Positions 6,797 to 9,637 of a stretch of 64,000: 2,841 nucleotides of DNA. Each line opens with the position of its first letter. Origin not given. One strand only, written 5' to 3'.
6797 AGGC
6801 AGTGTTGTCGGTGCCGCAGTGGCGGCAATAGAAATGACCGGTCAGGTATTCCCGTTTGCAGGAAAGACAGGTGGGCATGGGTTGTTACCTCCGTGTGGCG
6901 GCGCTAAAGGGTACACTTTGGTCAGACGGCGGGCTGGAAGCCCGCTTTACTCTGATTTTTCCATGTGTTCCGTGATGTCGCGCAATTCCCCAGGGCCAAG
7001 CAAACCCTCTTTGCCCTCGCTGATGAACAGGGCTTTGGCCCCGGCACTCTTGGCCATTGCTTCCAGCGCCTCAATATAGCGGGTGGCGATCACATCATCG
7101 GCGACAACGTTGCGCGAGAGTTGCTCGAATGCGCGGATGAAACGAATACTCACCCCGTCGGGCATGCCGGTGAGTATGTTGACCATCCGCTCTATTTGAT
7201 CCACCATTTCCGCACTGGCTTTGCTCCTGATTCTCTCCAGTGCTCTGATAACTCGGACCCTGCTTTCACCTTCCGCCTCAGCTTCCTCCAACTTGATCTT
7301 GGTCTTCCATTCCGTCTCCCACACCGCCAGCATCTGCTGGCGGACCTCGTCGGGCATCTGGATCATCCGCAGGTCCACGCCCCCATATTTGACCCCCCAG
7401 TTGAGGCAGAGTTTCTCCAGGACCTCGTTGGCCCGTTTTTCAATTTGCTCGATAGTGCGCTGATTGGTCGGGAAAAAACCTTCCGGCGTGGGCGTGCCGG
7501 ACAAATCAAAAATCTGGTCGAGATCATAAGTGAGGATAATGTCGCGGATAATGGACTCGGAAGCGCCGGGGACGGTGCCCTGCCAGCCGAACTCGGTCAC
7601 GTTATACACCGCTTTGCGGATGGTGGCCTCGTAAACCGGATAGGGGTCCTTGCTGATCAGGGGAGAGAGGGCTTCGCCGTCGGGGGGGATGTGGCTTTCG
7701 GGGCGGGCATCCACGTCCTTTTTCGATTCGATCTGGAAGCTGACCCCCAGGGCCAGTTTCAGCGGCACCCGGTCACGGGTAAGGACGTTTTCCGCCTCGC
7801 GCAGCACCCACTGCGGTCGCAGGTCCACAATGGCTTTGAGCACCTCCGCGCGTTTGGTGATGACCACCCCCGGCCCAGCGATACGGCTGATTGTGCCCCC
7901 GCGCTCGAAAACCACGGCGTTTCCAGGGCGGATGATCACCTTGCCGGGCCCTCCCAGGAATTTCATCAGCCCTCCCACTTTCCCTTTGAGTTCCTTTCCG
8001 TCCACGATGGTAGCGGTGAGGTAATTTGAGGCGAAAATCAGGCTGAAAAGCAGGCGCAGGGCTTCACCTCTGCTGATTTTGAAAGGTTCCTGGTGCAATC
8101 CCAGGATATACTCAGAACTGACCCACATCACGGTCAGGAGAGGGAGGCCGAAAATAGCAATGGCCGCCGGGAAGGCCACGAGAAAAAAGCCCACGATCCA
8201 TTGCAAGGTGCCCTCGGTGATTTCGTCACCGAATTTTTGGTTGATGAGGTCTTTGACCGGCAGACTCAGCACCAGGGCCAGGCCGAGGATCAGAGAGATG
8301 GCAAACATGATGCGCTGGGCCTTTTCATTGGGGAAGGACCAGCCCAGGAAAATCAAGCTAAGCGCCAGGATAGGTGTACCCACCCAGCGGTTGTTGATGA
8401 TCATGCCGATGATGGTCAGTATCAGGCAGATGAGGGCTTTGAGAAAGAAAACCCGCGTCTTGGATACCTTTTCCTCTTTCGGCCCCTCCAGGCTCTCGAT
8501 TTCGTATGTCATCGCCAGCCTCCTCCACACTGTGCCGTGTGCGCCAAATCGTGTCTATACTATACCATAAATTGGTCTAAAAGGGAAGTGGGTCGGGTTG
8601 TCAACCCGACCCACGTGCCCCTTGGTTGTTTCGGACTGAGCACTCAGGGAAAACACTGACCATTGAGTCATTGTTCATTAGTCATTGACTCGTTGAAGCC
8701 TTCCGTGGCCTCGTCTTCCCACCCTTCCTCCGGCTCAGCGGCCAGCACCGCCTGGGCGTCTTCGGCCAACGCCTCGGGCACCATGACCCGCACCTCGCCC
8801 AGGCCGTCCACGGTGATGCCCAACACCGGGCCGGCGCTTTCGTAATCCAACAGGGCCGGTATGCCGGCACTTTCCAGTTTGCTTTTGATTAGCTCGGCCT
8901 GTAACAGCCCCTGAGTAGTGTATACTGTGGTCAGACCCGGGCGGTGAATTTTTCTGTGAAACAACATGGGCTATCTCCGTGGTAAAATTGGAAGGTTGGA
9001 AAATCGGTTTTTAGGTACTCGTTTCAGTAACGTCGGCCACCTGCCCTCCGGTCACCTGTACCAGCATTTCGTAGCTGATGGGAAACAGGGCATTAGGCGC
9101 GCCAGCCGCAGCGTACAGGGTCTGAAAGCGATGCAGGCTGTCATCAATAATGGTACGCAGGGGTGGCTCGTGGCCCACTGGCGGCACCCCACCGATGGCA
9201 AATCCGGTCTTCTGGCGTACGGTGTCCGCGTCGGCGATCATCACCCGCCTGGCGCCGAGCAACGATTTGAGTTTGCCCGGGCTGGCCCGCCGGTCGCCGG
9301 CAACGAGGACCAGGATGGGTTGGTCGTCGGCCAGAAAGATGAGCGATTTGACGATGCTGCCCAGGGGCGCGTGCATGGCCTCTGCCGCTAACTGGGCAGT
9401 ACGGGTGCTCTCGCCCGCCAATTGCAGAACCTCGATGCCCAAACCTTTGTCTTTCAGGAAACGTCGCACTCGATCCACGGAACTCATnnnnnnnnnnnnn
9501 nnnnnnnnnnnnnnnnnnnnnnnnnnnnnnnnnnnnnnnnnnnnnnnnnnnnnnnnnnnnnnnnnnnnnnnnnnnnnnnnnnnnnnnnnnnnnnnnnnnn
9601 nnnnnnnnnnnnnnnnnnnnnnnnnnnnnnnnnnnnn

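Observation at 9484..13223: Translationally coupled pair of P-loop NTPases (one membrane-anchored, one with a C-terminal TIR/NDT-like effector) under its own consensus promoter: candidate undescribed defence system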

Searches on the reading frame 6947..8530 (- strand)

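Call 48: search_protein_families(library=pfam, max_evalue=0.0001, proteins=[window:6947-8530:-])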
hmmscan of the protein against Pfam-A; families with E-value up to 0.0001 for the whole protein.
window:6947-8530:- (527 aa): 1 family
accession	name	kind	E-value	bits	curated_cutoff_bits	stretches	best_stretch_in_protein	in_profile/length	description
PF01145.31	Band_7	-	7.7e-12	46.1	23.6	0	199-273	2-74/176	SPFH domain / Band 7 family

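Call 49: search_protein_families(library=padloc, max_evalue=0.001, proteins=[window:6947-8530:-])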
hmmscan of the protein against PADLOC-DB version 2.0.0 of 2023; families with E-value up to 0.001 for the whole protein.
window:6947-8530:- (527 aa): 0 families

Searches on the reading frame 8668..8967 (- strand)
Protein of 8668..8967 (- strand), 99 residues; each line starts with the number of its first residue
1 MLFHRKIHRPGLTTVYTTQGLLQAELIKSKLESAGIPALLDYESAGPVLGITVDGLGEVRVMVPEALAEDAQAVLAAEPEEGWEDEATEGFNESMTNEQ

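Call 48: search_protein_families(library=pfam, max_evalue=0.0001, proteins=[window:8668-8967:-])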
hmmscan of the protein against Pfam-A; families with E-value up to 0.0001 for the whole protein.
window:8668-8967:- (99 aa): 1 family
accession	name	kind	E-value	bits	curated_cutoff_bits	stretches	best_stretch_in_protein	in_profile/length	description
PF09413.15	DUF2007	-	1.7e-09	38.1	25.7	1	14-76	3-63/66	Putative prokaryotic signal transducing protein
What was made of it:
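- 8668..8967 (-): Gene 4, 99 aa DUF2007 protein (annotated as a putative signal-transducing protein). Pfam DUF2007 1.7e-9 (call 48).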

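Call 49: search_protein_families(library=padloc, max_evalue=0.001, proteins=[window:8668-8967:-])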
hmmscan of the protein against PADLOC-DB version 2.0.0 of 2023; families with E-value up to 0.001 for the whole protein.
window:8668-8967:- (99 aa): 0 families

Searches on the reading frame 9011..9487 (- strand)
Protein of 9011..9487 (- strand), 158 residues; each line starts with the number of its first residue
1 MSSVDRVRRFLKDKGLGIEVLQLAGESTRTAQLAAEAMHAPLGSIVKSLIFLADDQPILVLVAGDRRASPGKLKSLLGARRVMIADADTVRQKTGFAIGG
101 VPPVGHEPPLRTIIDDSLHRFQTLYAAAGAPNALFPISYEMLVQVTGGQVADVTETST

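Call 48: search_protein_families(library=pfam, max_evalue=0.0001, proteins=[window:9011-9487:-])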
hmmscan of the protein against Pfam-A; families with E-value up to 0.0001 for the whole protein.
window:9011-9487:- (158 aa): 1 family
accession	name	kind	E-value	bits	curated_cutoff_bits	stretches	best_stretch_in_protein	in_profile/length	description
PF04073.20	tRNA_edit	-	9.2e-28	97.2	25.5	1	26-143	2-121/123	Aminoacyl-tRNA editing domain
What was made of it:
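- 9011..9487 (-): Gene 3, 158 aa YbaK/ProX-type aminoacyl-tRNA editing domain protein. Its ATG overlaps gene 2's TGA (ATGA). Pfam tRNA_edit 9.2e-28 (call 48).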

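Call 49: search_protein_families(library=padloc, max_evalue=0.001, proteins=[window:9011-9487:-])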
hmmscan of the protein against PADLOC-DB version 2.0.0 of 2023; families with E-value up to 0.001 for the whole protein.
window:9011-9487:- (158 aa): 0 families
